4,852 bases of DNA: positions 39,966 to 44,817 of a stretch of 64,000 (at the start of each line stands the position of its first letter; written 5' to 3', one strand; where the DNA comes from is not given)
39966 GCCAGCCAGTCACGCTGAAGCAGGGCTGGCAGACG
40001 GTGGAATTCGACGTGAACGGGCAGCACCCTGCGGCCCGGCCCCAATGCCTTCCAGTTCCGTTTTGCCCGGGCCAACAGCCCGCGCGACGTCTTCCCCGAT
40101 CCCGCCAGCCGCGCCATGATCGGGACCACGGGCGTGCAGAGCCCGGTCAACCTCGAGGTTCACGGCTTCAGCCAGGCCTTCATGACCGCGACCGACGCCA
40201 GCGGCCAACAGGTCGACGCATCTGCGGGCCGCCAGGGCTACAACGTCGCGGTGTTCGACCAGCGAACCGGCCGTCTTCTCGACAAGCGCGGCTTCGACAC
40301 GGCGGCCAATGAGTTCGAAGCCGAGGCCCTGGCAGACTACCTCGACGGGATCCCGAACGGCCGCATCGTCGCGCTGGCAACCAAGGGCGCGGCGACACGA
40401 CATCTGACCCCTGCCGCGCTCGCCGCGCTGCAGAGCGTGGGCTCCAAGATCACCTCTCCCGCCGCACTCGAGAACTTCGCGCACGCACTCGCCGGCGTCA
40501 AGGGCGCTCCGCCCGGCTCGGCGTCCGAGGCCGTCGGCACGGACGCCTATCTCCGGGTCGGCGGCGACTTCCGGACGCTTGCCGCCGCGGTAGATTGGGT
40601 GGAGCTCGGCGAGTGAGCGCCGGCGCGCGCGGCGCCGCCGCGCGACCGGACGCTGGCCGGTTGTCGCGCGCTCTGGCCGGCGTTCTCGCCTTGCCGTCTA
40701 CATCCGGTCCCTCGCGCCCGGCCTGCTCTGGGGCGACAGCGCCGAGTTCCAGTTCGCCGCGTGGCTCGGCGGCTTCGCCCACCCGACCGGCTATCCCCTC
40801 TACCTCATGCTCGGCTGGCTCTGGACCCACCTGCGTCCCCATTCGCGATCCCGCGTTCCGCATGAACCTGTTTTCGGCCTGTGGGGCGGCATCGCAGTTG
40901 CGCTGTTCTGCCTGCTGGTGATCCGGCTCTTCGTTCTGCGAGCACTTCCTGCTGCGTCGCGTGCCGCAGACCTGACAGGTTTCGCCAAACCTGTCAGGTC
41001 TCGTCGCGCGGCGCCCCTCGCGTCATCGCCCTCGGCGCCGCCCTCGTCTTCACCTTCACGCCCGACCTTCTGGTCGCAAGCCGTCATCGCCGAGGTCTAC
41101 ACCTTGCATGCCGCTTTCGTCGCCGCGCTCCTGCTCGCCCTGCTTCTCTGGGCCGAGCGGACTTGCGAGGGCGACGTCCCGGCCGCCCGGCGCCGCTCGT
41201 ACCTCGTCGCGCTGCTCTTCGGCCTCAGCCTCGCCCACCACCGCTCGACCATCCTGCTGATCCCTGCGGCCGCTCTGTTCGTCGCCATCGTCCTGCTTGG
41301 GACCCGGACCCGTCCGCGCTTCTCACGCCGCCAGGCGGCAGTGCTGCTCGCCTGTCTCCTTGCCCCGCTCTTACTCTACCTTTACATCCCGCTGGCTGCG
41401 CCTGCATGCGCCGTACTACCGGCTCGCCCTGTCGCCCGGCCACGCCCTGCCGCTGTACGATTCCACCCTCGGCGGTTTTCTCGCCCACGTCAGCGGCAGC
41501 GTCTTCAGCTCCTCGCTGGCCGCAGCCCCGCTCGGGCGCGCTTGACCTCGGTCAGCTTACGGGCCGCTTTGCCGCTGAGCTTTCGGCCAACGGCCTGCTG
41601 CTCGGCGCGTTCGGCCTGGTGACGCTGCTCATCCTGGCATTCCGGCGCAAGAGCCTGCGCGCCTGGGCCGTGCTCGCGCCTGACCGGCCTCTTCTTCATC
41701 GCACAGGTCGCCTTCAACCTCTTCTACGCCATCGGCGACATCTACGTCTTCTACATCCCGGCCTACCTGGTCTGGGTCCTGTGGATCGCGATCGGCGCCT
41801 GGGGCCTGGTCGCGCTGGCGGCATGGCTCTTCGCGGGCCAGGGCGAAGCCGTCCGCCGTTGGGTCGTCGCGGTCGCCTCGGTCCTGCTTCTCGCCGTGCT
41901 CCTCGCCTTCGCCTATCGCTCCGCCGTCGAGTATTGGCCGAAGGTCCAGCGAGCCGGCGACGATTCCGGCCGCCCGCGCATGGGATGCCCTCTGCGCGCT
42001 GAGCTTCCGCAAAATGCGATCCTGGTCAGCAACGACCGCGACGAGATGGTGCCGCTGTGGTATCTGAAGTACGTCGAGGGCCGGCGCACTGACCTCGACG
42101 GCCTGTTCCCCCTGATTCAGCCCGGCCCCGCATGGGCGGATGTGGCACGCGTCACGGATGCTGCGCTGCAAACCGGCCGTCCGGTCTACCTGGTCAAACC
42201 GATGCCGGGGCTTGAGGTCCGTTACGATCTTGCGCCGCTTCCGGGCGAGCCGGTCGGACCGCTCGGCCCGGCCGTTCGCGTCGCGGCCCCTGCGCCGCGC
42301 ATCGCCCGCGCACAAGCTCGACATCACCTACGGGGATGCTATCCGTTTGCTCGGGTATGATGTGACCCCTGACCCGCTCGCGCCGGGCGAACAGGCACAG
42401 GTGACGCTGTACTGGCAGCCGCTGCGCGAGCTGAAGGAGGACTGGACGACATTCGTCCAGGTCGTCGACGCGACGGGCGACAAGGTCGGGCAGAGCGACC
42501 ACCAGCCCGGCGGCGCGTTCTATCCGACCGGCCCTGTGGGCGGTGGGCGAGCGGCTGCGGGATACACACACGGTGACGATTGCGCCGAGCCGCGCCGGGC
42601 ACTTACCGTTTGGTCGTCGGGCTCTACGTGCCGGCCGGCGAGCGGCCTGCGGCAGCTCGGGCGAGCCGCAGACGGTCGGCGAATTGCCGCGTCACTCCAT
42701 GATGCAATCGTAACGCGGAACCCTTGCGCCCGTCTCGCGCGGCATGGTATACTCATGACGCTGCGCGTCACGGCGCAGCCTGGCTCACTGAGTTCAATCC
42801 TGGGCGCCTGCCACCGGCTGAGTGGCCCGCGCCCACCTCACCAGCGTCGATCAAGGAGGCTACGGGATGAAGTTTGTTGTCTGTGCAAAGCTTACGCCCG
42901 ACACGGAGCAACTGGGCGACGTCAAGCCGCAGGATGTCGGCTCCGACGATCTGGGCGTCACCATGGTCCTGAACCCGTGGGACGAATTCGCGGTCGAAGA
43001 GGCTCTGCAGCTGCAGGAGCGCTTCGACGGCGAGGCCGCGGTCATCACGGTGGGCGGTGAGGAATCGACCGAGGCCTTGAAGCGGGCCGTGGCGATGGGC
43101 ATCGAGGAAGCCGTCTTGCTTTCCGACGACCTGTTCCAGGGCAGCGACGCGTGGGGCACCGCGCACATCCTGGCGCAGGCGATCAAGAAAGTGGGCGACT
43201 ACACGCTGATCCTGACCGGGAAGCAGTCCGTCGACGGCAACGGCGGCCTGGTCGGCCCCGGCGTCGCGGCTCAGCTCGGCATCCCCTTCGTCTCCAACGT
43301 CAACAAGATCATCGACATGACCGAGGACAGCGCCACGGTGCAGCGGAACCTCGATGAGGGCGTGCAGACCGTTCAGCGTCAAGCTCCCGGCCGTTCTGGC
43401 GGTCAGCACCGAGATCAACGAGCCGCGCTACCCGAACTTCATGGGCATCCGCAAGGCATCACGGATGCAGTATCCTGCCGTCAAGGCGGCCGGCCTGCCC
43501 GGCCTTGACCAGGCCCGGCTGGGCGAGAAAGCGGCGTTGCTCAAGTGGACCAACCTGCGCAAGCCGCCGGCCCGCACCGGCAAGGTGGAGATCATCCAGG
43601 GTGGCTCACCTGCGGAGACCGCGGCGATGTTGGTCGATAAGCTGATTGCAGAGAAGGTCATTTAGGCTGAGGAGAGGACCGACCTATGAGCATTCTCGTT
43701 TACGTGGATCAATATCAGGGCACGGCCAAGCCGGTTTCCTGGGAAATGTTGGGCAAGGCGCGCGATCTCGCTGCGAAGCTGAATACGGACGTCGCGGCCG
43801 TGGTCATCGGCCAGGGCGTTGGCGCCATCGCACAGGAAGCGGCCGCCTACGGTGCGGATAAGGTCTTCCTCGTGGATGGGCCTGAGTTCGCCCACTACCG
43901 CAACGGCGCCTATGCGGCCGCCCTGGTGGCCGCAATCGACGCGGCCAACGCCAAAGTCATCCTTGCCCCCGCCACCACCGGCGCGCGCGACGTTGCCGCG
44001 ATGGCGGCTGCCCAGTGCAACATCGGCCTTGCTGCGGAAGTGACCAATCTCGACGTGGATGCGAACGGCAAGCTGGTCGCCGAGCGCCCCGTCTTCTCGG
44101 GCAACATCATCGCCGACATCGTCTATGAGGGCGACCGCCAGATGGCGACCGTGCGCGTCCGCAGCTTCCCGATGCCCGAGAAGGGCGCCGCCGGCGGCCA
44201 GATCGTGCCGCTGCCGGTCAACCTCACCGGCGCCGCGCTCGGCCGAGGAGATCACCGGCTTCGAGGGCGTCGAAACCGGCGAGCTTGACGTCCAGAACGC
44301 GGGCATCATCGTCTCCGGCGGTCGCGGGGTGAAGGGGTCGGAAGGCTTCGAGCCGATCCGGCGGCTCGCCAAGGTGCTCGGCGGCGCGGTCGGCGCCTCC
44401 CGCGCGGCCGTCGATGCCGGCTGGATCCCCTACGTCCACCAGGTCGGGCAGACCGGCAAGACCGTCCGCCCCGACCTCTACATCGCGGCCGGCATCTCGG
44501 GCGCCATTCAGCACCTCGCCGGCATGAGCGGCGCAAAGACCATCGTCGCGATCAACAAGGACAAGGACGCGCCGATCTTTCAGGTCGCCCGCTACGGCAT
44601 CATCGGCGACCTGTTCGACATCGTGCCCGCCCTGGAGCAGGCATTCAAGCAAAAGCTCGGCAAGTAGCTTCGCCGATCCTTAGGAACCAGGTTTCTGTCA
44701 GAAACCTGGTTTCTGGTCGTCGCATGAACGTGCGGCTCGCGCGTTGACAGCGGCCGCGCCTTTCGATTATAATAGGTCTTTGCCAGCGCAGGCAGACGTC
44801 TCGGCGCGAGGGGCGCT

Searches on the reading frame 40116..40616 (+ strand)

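Call 67: search_protein_families(library=pfam, proteins=[window:40116-40616:+], max_evalue=0.001)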
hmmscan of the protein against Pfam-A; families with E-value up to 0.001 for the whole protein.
window:40116-40616:+ (166 aa): 1 family
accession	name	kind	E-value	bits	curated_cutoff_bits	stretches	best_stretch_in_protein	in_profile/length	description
PF15711.10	ILEI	-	2.8e-18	66.6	27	1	40-130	1-89/90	Interleukin-like EMT inducer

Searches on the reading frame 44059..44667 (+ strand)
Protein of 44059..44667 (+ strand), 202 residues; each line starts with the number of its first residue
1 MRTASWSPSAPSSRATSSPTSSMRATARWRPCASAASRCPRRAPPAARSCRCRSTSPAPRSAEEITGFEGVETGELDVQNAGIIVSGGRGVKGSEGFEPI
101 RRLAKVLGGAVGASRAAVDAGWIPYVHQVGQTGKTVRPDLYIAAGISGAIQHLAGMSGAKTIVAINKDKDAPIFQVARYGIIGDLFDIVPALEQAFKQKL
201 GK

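Call 67: search_protein_families(library=pfam, proteins=[window:44059-44667:+], max_evalue=0.001)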
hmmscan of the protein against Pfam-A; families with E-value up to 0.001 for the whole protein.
window:44059-44667:+ (202 aa): 1 family
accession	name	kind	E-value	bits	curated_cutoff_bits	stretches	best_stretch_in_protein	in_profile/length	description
PF00766.25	ETF_alpha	-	1e-35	122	27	1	78-157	2-81/81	Electron transfer flavoprotein FAD-binding domain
